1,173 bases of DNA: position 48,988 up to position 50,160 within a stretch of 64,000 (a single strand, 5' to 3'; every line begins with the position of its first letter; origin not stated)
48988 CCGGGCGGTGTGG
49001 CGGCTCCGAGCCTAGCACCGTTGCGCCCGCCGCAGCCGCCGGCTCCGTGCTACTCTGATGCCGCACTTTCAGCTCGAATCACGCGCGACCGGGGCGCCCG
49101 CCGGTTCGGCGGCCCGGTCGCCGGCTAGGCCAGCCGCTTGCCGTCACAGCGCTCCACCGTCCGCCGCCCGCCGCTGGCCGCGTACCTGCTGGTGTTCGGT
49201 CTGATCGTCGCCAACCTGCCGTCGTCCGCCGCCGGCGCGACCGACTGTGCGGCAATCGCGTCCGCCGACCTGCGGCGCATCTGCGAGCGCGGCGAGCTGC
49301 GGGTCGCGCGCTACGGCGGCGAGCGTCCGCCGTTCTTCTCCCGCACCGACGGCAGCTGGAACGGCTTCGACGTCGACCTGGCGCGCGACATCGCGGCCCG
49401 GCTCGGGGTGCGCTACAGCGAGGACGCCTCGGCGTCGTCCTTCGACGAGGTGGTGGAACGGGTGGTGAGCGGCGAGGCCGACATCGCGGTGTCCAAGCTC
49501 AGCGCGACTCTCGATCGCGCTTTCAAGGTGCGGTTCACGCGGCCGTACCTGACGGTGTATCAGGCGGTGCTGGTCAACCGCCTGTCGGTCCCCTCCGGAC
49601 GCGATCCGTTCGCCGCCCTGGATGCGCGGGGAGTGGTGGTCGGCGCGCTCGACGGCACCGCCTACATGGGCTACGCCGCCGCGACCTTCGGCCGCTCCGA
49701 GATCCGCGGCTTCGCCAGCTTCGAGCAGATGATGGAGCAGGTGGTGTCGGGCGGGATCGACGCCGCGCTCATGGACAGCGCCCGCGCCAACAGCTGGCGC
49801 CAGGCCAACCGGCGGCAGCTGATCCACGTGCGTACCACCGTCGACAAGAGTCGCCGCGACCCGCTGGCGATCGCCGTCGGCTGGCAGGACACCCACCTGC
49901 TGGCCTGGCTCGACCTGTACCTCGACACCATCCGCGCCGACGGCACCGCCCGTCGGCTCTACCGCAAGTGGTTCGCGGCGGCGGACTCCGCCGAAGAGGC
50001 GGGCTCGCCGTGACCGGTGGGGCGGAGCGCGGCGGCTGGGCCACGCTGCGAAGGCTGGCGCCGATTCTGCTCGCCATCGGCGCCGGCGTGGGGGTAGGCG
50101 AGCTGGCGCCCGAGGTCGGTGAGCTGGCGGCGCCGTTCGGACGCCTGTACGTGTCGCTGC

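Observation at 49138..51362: SBP3 (PBPb) protein translationally coupled to a DAACS secondary transporter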

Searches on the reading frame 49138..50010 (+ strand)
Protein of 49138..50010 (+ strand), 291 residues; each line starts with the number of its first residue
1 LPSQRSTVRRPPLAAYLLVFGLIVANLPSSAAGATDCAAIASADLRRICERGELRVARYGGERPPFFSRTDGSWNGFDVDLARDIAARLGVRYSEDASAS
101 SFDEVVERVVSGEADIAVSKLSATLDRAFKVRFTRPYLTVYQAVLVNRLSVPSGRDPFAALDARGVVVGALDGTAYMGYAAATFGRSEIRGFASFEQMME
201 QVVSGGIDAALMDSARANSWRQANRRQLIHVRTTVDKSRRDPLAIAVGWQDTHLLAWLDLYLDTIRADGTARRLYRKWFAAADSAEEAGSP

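Call 4: search_protein_families(library=ncbifam, proteins=[window:49138-50010:+], max_evalue=0.01)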
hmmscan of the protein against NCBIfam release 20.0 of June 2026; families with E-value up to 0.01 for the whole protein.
window:49138-50010:+ (291 aa): 12 families
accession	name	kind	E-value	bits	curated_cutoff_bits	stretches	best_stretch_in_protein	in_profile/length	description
TIGR01096.1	3A0103s03R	subfamily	1.4e-27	96.8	256.35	1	37-279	9-250/250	lysine/arginine/ornithine ABC transporter substrate-binding protein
NF008426.0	PRK11260.1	equivalog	1.8e-20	73.3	312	1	32-281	21-262/266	cystine ABC transporter substrate-binding protein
NF008112.0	PRK10859.1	equivalog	2.9e-16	59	354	1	27-284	18-270/483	membrane-bound lytic murein transglycosylase MltF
NF007029.0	PRK09495.1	equivalog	1e-14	54.9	303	1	65-281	37-245/248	glutamine ABC transporter substrate-binding protein GlnH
NF041765.1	ArtJ_Ecoli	equivalog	1.8e-14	54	510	1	64-280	32-242/243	arginine ABC transporter substrate-binding protein ArtJ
NF041764.1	ArtI_Ecoli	equivalog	8.7e-13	48.2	522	1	64-280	32-242/243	arginine ABC transporter substrate-binding protein ArtI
NF011583.0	PRK15007.1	subfamily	2.1e-11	43.6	358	1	63-280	31-242/243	arginine ABC transporter substrate-binding protein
NF011586.0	PRK15010.1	equivalog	5.6e-11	42.5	440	1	66-280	39-254/260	lysine/arginine/ornithine ABC transporter substrate-binding protein ArgT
NF052427.1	StpK7MSMEG_1200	equivalog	3.6e-08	32.3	900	1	36-214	346-524/601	serine/threonine protein kinase StpK7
TIGR02995.1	ectoine_ehuB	equivalog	4.8e-07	29.3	190.9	1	35-148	16-127/275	ectoine/hydroxyectoine ABC transporter substrate-binding protein EhuB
NF011965.0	PRK15437.1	equivalog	8.6e-07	28.8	459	1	65-280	38-254/260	histidine ABC transporter substrate-binding protein HisJ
TIGR04262.1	orph_peri_GRRM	subfamily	1.5e-05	24.4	190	1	54-215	3-161/257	extracellular substrate binding-like orphan protein GrrP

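Call 5: search_protein_families(library=pfam, proteins=[window:49138-50010:+], max_evalue=0.01)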
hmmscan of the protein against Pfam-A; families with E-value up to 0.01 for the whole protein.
window:49138-50010:+ (291 aa): 2 families
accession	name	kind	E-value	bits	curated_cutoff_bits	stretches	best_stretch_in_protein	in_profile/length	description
PF00497.25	SBP_bac_3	-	4e-24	85.3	26.4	1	62-280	8-131/132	Bacterial extracellular solute-binding proteins, family 3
PF10613.14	Lig_chan-Glu_bd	-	3.8e-07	30.7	30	1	73-147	27-112/115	Ligated ion channel L-glutamate- and glycine-binding site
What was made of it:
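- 49138..50013 (+): Gene for a 291-aa family-3 solute-binding protein (SBP_bac_3), predicted periplasmic amino-acid binder. Pfam PF00497 E=4e-24 (call 5).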

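Call 29: search_solved_structures(query=window:49138-50010:+, max_evalue=0.00001, show_alignments=2)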
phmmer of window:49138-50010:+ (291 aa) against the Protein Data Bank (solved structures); distinct sequences matched with E-value up to 0.00001: 76 (the best 60 are shown).
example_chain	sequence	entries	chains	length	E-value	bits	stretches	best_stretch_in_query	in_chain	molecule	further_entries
5t0w_A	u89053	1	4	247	5.7e-29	104.6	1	40-280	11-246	AncCDT-1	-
5tuj_C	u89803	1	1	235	2.5e-28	102.5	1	42-279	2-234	Ancestral protein CDT-Anc1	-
4zv1_A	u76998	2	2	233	2.2e-22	83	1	51-280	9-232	AncQR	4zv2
3k4u_A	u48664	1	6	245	1.2e-21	80.5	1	51-281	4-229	BINDING COMPONENT OF ABC TRANSPORTER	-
3vv5_A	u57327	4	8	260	1.2e-18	70.7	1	46-280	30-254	Amino acid ABC transporter, binding protein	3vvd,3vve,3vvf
5jos_A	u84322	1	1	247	1.9e-17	66.8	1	40-279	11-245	Cyclohexadienyl dehydratase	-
6wup_A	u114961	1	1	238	8.8e-16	61.4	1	40-279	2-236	Ancestral cyclohexadienyl dehydratase, AncCDT-5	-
6svf_A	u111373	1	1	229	9.1e-16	61.3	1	48-280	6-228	Amino acid ABC transporter, periplasmic amino acid-binding protein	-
6hqh_A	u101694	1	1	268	2.1e-15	60.1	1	54-281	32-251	Membrane-bound lytic murein transglycosylase F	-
5l9o_A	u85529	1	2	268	2.1e-15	60.1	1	54-281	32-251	Deoxyfructosyl-amino Acid Transporter Periplasmic Binding Protein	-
5lom_A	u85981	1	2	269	2.1e-15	60.1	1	54-281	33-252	Deoxyfructosyl-amino Acid Transporter Periplasmic Binding Protein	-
4prs_A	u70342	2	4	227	5.5e-14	55.5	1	48-280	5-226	ABC-type transporter, periplasmic subunit family 3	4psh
2pvu_A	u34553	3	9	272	1.4e-13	54.1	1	65-281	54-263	ArtJ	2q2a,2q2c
4i62_A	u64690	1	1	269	2.9e-13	53.1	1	36-281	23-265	Amino acid ABC transporter, periplasmic amino acid-binding protein, putative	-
9e2b_A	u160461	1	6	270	4.3e-13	52.5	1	42-281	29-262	ABC-type transporter, periplasmic subunit family 3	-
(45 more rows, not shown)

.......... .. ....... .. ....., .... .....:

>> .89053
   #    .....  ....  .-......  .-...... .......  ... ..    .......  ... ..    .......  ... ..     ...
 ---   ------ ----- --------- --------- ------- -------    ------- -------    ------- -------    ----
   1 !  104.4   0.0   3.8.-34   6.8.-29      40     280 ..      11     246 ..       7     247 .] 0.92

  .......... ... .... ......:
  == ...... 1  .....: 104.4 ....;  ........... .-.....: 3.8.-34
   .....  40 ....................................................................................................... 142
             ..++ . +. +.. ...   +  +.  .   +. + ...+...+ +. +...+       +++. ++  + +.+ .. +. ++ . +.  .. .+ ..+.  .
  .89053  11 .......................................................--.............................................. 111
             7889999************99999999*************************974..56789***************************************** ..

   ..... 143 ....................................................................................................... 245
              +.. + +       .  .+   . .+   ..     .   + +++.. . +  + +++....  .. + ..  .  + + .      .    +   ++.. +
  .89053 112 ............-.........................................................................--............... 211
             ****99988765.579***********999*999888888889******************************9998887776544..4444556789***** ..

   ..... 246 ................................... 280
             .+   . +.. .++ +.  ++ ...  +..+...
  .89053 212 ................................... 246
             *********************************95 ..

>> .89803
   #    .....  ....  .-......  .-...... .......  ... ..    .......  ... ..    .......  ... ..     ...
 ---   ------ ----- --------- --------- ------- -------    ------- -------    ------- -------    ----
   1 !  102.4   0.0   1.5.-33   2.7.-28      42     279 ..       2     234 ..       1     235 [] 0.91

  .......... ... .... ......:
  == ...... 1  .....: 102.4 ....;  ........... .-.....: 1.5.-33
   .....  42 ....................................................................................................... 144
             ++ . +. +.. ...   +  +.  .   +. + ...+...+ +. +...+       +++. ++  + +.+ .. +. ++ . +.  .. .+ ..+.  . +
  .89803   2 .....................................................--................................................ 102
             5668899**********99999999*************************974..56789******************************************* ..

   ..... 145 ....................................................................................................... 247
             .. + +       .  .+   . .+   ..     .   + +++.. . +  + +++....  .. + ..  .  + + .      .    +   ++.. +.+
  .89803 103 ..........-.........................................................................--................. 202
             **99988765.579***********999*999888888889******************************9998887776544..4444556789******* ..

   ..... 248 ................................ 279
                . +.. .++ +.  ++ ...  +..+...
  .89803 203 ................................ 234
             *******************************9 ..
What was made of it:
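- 49492..49518 (+): S119-K-L-S122-A-T124-L-D-R127: the alpha-carboxylate-binding Ser/Thr...Arg motif of amino-acid-binding SBP3 proteins. The motif aligns to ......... of AncCDT-1 (call 29).
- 49774..49776 (+): Asp213, equivalent to the alpha-amino-binding Asp (LAO D161). Aligned with D of DAMVTDS in AncCDT-1 (call 29).
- The true dehydratases score much lower, at 1e-11 to 1e-7 (call 29).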

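Call 51: find_related_loci(query=A2, collection=metagenome_contigs, flank=4000)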
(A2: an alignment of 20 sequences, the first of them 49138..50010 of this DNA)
Query A2 (291 aa) in metagenome_contigs; peptide patterns used: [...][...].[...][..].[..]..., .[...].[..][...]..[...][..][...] (x = any residue, [..] = any of these).
600 stretches matched a pattern (row limit reached: there are more); 99 encode a relative of the query (tblastn E <= 1e-3); the best 80 are kept; 80 distinct loci.
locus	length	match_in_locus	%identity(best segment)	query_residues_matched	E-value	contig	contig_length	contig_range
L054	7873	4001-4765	73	24-279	3e-120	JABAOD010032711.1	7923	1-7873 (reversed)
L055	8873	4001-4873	57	3-288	2e-106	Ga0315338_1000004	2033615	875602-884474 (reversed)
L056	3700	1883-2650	63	36-291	3e-107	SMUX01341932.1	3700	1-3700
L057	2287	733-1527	61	27-291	1e-108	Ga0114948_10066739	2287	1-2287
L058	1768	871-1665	61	27-291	1e-110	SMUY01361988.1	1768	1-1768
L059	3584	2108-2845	60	37-282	2e-94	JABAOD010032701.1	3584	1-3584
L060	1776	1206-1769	58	37-224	4e-69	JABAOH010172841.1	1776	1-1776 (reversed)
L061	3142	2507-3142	51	10-222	3e-60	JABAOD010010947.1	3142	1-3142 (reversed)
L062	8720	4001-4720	41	42-277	7e-56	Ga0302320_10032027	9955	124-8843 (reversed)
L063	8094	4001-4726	46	44-278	3e-56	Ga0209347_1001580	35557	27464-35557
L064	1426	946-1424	88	1-156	8e-63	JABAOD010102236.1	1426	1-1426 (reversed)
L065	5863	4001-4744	41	25-267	3e-53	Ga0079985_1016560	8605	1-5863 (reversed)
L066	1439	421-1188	33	18-279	2e-55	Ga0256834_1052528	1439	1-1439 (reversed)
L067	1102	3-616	63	70-279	1e-53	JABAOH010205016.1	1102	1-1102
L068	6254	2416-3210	37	16-278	1e-49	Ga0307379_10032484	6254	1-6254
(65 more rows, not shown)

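Call 57: find_homologous_proteins(query=window:49138-50010:+, max_evalue=1e-8)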
Query window:49138-50010:+ (291 aa): 109 proteins with E <= 1e-8 among 8000 candidates.
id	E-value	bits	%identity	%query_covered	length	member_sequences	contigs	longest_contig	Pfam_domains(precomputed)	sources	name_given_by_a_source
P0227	8.6e-185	630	100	100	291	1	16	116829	PF00497.26,PF10613.15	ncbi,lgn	-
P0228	2.4e-116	406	73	88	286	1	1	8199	PF00497.26,PF10613.15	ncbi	-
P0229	4.2e-109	382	67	89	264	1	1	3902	PF00497.26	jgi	jgi:ABC-type amino acid transport substrate-binding protein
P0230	1.3e-108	381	66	88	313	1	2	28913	PF00497.26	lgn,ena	-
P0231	6.0e-107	375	69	85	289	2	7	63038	PF00497.26,PF10613.15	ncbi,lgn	-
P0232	9.6e-107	375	66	88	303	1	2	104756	PF00497.26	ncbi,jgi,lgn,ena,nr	ncbi:MAG: ABC transporter substrate-binding protein [Acidobacteriota bacterium]|nr:ABC transporter s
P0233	1.2e-106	374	66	88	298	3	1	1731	PF00497.26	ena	-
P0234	6.2e-106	372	62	98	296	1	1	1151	PF00497.26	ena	-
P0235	3.1e-105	370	68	86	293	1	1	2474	PF00497.26,PF10613.15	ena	-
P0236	1.2e-104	368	68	84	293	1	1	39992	PF00497.26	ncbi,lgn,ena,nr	ncbi:MAG: ABC transporter substrate-binding protein [Thermoanaerobaculia bacterium]|nr:ABC transport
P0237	7.7e-104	365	65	86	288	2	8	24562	PF00497.26,PF10613.15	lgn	-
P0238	1.4e-103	364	64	90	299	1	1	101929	PF00497.26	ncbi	-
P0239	1.8e-103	364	67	87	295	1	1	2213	PF00497.26,PF10613.15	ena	-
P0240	1.8e-103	364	61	93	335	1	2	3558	PF00497.26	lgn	-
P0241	4.4e-103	362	63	87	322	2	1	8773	PF00497.26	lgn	-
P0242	4.9e-103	362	66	85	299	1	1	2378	PF00497.26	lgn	-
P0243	3.3e-102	360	61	93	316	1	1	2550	PF00497.26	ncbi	-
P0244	7.4e-102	358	61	91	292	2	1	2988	PF00497.26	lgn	-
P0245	1.4e-100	354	63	88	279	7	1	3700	PF00497.26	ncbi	-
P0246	1.9e-100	354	65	84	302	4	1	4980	PF00497.26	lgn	-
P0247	2.1e-100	354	60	90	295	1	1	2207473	PF00497.26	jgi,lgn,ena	-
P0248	1.0e-99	351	57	99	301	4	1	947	PF00497.26,PF10613.15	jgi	-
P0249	2.7e-99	350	61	91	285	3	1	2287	PF00497.26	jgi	-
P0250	2.0e-98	347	66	84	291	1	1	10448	PF00497.26,PF10613.15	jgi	jgi:ABC-type amino acid transport substrate-binding protein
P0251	2.2e-97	344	69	78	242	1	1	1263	PF00497.26,PF10613.15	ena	-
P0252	2.3e-97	344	65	82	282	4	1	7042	PF00497.26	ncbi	-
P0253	3.4e-97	343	67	81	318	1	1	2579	PF00497.26,PF10613.15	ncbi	-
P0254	1.7e-92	328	60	86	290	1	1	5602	PF00497.26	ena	-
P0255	6.3e-92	326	63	84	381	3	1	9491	PF00497.26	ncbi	-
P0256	7.8e-92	326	64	81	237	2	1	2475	PF00497.26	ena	-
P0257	4.5e-91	323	60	85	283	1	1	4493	PF00497.26,PF10613.15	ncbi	-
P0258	6.9e-91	323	59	86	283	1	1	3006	PF00497.26,PF10613.15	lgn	-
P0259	4.8e-89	316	62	81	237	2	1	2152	PF00497.26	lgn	-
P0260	1.2e-88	315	63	77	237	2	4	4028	PF00497.26,PF10613.15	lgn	-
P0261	1.8e-88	315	58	85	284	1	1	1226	PF00497.26,PF10613.15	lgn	-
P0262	3.4e-88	314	59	87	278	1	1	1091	PF00497.26,PF10613.15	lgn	-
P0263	7.9e-88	312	54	93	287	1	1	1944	PF00497.26,PF10613.15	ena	-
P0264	1.4e-87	312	58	84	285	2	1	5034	PF00497.26,PF10613.15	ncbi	-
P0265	5.4e-87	310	56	89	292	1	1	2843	PF00497.26,PF10613.15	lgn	-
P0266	1.2e-86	309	58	92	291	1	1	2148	PF00497.26,PF10613.15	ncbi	-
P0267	1.2e-86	309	59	84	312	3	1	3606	PF00497.26,PF10613.15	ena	-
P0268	2.1e-86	308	57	87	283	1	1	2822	PF00497.26,PF10613.15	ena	-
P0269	2.4e-86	308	58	84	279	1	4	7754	PF00497.26,PF10613.15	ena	-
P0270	6.1e-86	306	56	88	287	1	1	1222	PF00497.26,PF10613.15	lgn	-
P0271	6.2e-86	306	55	90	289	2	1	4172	PF00497.26,PF10613.15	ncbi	-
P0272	1.0e-85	306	58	86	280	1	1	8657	PF00497.26,PF10613.15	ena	-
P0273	1.7e-85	305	56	87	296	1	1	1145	PF00497.26,PF10613.15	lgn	-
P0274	4.7e-85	303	57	85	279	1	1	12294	PF00497.26,PF10613.15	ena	-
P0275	5.2e-85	303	58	84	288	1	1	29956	PF00497.26,PF10613.15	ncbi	-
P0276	5.5e-85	303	53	93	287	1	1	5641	PF00497.26,PF10613.15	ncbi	-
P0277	5.7e-85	303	63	77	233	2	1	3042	PF00497.26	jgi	-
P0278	6.4e-85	303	55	90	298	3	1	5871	PF00497.26,PF10613.15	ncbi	-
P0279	8.9e-85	302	57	86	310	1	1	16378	PF00497.26,PF10613.15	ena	-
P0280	4.5e-84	300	57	85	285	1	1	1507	PF00497.26,PF10613.15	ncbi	-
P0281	7.0e-84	300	51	96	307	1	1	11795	PF00497.26,PF10613.15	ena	-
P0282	1.5e-83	298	55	86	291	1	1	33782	PF00497.26,PF10613.15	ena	-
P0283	4.6e-83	297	56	84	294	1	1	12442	PF00497.26,PF10613.15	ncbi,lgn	-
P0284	4.8e-83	297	57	85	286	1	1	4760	PF00497.26,PF10613.15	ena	-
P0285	9.5e-83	296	53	92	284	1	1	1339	PF00497.26,PF10613.15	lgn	-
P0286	1.7e-82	295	56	84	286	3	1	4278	PF00497.26,PF10613.15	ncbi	-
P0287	2.1e-82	295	53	87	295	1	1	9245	PF00497.26,PF10613.15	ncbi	-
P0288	2.5e-82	294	55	87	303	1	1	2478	PF00497.26,PF10613.15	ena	-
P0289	3.3e-82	294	57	85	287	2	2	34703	PF00497.26,PF10613.15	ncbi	-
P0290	6.6e-82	293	54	87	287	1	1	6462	PF00497.26,PF10613.15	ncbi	-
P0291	8.7e-82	293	54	90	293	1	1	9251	PF00497.26,PF12974.13,PF10613.15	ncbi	-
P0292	1.3e-81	292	54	89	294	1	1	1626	PF00497.26,PF10613.15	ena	-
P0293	3.3e-80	287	55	84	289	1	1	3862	PF00497.26,PF10613.15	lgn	-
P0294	3.5e-80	287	54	85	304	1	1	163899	PF00497.26,PF10613.15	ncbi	-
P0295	5.1e-78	280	56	84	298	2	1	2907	PF00497.26,PF10613.15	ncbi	-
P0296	3.9e-59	218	44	81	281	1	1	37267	PF00497.26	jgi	jgi:polar amino acid transport system substrate-binding protein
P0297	1.2e-57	214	60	57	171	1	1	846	PF00497.26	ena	-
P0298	1.2e-49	187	42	86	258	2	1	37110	PF00497.26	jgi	jgi:ABC-type amino acid transport substrate-binding protein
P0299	8.0e-49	185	41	83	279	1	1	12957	PF00497.26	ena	-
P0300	1.2e-44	171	65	44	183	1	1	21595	PF00497.26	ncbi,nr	ncbi:MAG: transporter substrate-binding domain-containing protein [Acidobacteria bacterium]|nr:trans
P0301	2.3e-43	167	44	77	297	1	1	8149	PF00497.26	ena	-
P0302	5.9e-43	165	36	88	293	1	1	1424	PF00497.26,PF10613.15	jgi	jgi:polar amino acid transport system substrate-binding protein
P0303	7.4e-43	165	40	82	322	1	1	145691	PF00497.26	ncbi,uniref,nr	ncbi:ABC transporter substrate-binding protein [Cohnella fermenti]|uniref:Amino acid ABC transporter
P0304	3.1e-41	160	36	84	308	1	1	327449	PF00497.26,PF10613.15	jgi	jgi:polar amino acid transport system substrate-binding protein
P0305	9.2e-39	152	40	80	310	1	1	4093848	PF00497.26,PF10613.15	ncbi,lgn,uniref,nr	ncbi:MAG: ABC transporter substrate-binding protein [Candidatus Cohnella colombiensis]|uniref:ABC tr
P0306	1.1e-38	151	35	81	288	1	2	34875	PF00497.26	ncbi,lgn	-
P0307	1.9e-38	151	41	78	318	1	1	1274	PF00497.26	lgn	-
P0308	7.6e-38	149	41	76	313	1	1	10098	PF00497.26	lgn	-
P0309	4.0e-37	146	40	71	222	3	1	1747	PF00497.26,PF10613.15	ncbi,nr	ncbi:ABC transporter substrate-binding protein, partial [Paenibacillus sepulcri]|nr:ABC transporter 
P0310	1.3e-36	145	37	82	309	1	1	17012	PF00497.26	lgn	-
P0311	3.6e-36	143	35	81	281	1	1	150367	PF00497.26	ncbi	-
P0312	4.9e-28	116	34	92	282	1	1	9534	PF00497.26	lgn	-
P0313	1.9e-19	88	31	80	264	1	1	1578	PF00497.26,PF10613.15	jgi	jgi:polar amino acid transport system substrate-binding protein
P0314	9.1e-16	76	28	92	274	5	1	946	PF00497.26,PF10613.15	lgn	-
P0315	1.4e-15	76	31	83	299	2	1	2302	PF00497.26,PF10613.15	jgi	-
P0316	5.5e-15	74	29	86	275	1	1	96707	PF00497.26,PF10613.15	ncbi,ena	-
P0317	2.3e-14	72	25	94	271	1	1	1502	PF00497.26,PF10613.15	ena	-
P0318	3.1e-14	71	30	82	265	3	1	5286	PF00497.26,PF12974.13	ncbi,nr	ncbi:MAG TPA: amino acid ABC transporter substrate-binding protein [Chloroflexi bacterium]|nr:amino 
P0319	3.0e-13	68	26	84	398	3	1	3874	PF00497.26,PF08543.18,PF10613.15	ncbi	-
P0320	6.7e-13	67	27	84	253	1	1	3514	PF00497.26,PF10613.15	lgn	-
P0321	1.0e-12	66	30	83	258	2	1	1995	PF00497.26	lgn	-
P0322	9.5e-12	63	26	84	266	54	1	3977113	PF00497.26,PF10613.15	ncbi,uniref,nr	ncbi:transporter substrate-binding domain-containing protein [Burkholderia pseudomallei]|uniref:tran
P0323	1.7e-11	62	31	81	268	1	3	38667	PF00497.26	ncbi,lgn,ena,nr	ncbi:MAG: amino acid ABC transporter substrate-binding protein [Candidatus Lokiarchaeota archaeon]|n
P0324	1.9e-11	62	30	75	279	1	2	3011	PF00497.26,PF10613.15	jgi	jgi:polar amino acid transport system substrate-binding protein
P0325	2.7e-11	61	26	83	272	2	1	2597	PF00497.26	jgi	jgi:cystine transport system substrate-binding protein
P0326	3.2e-11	61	31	75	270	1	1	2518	PF00497.26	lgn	-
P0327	3.5e-11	61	30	91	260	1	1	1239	PF00497.26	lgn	-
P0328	7.1e-11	60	30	77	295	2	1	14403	PF00497.26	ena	-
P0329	9.5e-11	60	25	84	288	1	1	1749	PF00497.26,PF12974.13,PF10613.15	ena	-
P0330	3.7e-10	58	28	91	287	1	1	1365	PF00497.26,PF10613.15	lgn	-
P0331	4.0e-10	58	27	78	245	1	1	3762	PF00497.26,PF10613.15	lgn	-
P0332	5.3e-10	57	25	84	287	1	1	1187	PF00497.26,PF12974.13,PF10613.15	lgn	-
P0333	7.4e-10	57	30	87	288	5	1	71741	PF00497.26,PF10613.15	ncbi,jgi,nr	ncbi:MAG: basic amino acid ABC transporter substrate-binding protein [Thermoleophilia bacterium]|nr:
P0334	1.2e-9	56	26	83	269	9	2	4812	PF00497.26,PF10613.15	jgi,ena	-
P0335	2.0e-9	55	28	76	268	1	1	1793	PF00497.26,PF10613.15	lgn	-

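Call 58: find_encoding_contigs(protein=P0303, flank=4000, max_places=1)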
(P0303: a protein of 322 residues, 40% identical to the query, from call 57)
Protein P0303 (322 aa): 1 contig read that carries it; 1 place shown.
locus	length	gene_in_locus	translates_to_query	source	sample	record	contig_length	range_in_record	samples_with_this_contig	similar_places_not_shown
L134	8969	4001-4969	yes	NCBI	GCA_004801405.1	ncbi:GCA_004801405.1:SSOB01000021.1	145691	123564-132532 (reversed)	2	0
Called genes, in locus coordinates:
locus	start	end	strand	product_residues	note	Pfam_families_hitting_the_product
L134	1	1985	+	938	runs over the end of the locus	PF00664:ABC_membrane, PF00005:ABC_tran, PF02463:SMC_N (faint)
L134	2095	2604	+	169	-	PF28158:CTB (weak)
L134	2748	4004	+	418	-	PF00375:SDF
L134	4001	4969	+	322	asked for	PF00497:SBP_bac_3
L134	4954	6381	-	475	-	PF00672:HAMP, PF00512:HisKA, PF02518:HATPase_c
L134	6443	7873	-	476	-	PF00672:HAMP (weak), PF00512:HisKA, PF02518:HATPase_c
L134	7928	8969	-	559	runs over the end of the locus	PF07690:MFS_1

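Call 59: find_encoding_contigs(protein=P0304, flank=4000, max_places=1)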
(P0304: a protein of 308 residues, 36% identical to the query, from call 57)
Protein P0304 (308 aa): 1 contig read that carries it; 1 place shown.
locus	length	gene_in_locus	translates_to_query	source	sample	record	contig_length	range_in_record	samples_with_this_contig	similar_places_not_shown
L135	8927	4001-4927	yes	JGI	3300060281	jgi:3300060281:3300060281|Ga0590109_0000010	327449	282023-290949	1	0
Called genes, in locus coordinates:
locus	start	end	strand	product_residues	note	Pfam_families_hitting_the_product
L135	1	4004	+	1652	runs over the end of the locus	PF00069:Pkinase, PF07714:PK_Tyr_Ser-Thr, PF13191:AAA_16, PF01590:GAF, PF13185:GAF_2 (weak), PF00512:HisKA, PF02518:HATPase_c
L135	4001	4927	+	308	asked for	PF00497:SBP_bac_3, PF10613:Lig_chan-Glu_bd (weak)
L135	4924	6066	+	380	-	PF13458:Peripla_BP_6, PF01094:ANF_receptor, PF13433:Peripla_BP_5 (faint)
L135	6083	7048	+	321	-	PF25919:BSH_CusB (faint), PF00364:Biotin_lipoyl (faint), PF25984:BSH_YknX (weak)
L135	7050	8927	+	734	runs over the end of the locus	PF03412:Peptidase_C39, PF00664:ABC_membrane, PF00005:ABC_tran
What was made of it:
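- One 36%-identical SBP sits by a kinase instead (call 59). A 36%-identical SBP lies next to a Ser/Thr-kinase/histidine-kinase giant (call 59).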

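Call 60: find_encoding_contigs(protein=P0316, flank=4000, max_places=1)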
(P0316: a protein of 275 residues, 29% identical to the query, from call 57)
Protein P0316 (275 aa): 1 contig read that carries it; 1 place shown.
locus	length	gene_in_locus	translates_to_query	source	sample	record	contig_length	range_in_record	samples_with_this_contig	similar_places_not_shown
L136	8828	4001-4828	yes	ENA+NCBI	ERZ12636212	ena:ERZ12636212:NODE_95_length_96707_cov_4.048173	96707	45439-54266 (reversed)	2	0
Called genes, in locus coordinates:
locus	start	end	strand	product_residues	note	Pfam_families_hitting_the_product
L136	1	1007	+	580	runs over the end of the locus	PF02538:Hydantoinase_B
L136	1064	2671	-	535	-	PF07905:PucR, PF17853:GGDEF_2, PF13556:HTH_30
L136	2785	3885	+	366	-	PF02317:Octopine_DH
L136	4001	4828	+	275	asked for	PF00497:SBP_bac_3, PF10613:Lig_chan-Glu_bd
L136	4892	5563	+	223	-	PF00528:BPD_transp_1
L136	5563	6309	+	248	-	PF02463:SMC_N, PF00005:ABC_tran, PF09818:ABC_ATPase (faint), PF13166:AAA_13 (faint), PF13304:AAA_21 (weak)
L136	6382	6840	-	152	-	PF01243:PNPOx_N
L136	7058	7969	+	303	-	PF00903:Glyoxalase (weak), PF22247:Diox-like_N, PF00903:Glyoxalase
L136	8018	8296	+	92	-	PF00111:Fer2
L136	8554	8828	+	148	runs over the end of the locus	PF03928:HbpS-like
